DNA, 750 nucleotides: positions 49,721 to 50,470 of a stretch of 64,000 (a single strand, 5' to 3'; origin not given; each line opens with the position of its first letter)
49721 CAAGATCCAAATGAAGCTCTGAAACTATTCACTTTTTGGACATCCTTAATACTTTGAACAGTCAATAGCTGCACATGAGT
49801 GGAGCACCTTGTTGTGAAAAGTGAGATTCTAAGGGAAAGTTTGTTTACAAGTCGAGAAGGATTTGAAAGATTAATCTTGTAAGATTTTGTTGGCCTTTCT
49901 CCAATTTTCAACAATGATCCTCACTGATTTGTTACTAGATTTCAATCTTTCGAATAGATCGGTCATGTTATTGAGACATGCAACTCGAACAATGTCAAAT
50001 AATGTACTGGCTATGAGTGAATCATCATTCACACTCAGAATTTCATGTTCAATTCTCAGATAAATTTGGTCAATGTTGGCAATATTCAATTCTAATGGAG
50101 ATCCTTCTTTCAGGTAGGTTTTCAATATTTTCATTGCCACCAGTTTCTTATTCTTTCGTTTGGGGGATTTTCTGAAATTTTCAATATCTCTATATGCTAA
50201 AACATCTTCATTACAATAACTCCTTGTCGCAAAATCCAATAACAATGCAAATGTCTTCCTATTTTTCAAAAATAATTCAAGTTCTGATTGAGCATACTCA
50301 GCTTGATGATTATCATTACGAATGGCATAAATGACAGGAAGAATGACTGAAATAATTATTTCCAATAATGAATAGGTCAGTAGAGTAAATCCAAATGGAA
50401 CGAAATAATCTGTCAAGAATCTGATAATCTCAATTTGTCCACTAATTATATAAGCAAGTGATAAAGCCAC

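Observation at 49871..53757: Tandem pair of 7TM-RGS (AtRGS1-like) receptors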

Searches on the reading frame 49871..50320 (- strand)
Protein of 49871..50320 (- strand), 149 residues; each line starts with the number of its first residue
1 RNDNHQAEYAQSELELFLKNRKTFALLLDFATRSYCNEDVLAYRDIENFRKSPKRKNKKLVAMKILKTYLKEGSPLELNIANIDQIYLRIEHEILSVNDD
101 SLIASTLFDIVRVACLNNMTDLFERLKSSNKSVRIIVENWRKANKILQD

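Call 18: search_solved_structures(query=window:49871-50320:-, max_evalue=1, show_alignments=3)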
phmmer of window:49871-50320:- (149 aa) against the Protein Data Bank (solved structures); distinct sequences matched with E-value up to 1: 5.
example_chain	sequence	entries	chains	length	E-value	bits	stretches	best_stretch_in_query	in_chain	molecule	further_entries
4ekc_B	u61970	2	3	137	0.2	15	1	16-81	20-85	Regulator of G-protein signaling 2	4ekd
2af0_A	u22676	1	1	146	0.23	14.8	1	16-81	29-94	Regulator of G-protein signaling 2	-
2i59_A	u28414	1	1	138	0.51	13.7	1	13-90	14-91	Regulator of G-protein signaling 10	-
2dlr_A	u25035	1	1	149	0.65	13.4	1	13-90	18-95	Regulator of G-protein signaling 10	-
2ihb_B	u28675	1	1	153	0.68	13.3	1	10-90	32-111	Regulator of G-protein signalling 10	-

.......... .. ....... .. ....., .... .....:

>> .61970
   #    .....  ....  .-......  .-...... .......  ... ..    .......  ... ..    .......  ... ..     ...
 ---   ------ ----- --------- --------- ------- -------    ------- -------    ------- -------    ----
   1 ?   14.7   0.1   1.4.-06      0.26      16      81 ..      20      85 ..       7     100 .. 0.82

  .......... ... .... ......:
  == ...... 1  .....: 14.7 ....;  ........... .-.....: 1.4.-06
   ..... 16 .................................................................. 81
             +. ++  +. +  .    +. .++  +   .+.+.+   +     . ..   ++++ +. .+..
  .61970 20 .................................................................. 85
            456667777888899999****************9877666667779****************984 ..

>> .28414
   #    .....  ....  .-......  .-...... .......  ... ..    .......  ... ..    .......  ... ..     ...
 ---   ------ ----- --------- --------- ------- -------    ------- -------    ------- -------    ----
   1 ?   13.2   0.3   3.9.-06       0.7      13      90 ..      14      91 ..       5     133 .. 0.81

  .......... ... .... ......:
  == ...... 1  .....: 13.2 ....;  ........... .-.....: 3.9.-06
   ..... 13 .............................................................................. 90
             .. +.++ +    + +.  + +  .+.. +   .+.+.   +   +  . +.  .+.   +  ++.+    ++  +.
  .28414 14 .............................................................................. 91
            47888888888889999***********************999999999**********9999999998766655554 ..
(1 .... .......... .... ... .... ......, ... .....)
